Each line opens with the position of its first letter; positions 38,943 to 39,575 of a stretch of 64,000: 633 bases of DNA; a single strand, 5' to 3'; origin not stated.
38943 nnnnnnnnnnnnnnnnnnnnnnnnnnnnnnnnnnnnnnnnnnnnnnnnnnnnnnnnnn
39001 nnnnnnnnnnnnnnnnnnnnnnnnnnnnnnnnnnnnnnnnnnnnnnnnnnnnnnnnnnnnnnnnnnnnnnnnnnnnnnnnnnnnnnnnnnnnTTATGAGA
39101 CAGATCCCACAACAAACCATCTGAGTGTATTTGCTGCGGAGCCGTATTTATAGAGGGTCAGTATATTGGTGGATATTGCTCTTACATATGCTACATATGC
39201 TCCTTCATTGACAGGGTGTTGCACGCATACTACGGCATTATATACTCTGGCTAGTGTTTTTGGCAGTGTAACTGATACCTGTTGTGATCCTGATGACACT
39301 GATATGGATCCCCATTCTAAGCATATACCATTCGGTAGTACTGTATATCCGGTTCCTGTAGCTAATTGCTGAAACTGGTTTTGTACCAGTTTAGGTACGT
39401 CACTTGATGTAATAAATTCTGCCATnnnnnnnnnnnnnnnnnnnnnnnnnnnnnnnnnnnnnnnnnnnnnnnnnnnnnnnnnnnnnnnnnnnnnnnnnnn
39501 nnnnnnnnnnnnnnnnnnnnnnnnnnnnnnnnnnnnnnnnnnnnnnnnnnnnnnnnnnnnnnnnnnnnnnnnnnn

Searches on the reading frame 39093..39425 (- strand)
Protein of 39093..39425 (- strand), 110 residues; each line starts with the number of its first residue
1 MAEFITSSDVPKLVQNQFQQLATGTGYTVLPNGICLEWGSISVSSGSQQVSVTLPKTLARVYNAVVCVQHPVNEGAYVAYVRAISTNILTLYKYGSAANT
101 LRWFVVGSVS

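Call 5: search_protein_families(library=pfam, proteins=[window:39096-39425:-], max_evalue=1)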
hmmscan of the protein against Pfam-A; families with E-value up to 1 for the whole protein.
seq(110 aa): 1 family
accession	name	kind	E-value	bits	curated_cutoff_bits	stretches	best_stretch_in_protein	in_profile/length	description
PF21882.2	Gp53-like_C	-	0.00014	22.7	24.9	1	30-107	2-83/84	Putative tail fiber protein gp53-like, C-terminal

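Call 34: search_dna_similar(query=window:39093-39425:-, collection=phages, mode=protein, max_evalue=0.01, max_rows=30)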
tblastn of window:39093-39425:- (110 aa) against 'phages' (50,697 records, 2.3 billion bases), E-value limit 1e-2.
Records with a match: 1; places in all: 1; records where one place covers at least 80% of the query: 1.
Best place of each record, by identity: 95-99% 1.
By first word of the organism name: Dulem 1.
By host as written in the record: Varecia variegata 1.
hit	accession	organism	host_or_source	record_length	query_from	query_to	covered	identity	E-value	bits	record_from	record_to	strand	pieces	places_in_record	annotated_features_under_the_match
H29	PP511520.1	Dulem virus 41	Varecia variegata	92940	1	110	100%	95.5%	2e-54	187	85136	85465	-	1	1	hypothetical protein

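Call 49: find_homologous_proteins(query=window:39096-39425:-, max_evalue=0.001)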
Query window:39096-39425:- (110 aa): 39 proteins with E <= 0.001 among 45 candidates.
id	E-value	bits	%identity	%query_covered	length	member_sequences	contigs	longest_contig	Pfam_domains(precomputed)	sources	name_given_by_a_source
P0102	1.1e-62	226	96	100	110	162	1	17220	-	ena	-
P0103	1.4e-56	207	87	100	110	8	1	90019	-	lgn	-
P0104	2.3e-50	187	98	83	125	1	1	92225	-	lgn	-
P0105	2.0e-45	171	74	99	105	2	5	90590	-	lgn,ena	-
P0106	2.1e-43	164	72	99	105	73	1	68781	PF21882.3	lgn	-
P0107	2.0e-34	135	58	97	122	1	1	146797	-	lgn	-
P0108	9.5e-34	133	60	98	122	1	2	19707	-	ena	-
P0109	2.8e-33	132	56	97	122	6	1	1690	-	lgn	-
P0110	8.2e-33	130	61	96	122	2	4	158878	-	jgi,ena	jgi:hypothetical protein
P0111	1.0e-32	130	60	96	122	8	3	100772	-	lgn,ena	-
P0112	1.1e-32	130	61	98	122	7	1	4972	-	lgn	-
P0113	1.5e-32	129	60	97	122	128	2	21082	-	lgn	-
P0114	1.5e-32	129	60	98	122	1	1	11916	-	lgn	-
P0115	1.5e-32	129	59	98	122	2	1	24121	-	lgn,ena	-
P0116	1.8e-32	129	59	98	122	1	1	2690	-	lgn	-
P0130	5.7e-31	124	57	97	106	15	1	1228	PF21882.3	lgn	-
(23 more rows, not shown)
